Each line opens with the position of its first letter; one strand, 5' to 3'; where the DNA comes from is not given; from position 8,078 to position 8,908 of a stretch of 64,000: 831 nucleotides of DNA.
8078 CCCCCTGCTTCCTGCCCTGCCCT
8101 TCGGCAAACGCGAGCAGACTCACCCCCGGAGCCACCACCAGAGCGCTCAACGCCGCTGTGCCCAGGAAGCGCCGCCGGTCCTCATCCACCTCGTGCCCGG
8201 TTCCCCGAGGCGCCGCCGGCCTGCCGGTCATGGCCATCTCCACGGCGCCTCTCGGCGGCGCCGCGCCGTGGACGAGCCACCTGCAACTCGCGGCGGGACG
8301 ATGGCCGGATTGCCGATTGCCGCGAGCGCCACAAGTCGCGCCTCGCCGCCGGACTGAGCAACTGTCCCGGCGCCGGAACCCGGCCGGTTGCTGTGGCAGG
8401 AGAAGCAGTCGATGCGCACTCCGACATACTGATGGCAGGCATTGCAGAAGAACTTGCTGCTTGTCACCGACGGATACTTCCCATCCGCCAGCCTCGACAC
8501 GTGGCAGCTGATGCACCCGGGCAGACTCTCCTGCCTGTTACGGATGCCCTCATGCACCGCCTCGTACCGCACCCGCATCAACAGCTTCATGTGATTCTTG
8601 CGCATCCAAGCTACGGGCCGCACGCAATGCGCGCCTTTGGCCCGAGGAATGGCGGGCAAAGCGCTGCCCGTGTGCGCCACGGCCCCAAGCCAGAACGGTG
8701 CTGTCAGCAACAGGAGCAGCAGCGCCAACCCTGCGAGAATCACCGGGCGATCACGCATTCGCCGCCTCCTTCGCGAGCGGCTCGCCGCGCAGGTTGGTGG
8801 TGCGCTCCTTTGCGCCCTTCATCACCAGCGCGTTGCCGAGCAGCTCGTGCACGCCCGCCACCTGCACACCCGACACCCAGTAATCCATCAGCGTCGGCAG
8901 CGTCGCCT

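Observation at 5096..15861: Complete dsrC-dsrT(?)-dsrMKJOP module plus cysteine desulfurase, embedded in a cluster of AthL/BthL-type hydroxylases with no dsrAB in sight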

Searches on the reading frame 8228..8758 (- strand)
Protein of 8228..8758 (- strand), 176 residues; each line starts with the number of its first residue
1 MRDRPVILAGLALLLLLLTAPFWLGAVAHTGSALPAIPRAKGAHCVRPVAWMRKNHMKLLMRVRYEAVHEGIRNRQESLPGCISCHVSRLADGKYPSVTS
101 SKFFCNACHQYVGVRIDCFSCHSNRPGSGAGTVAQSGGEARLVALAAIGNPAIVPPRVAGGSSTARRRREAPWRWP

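Call 3: search_protein_families(library=pfam, proteins=[window:8228-8758:-])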
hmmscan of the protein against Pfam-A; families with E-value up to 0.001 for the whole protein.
window:8228-8758:- (176 aa): 0 families

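Call 4: search_protein_families(library=ncbifam, proteins=[window:8228-8758:-])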
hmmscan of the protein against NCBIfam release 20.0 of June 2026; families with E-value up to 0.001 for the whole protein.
window:8228-8758:- (176 aa): 1 family
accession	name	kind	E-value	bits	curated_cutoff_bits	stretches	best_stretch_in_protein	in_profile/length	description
NF038038.1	cytoc_DsrJ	equivalog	4.8e-20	72.1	100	1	1-122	1-121/121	sulfate reduction electron transfer complex DsrMKJOP subunit DsrJ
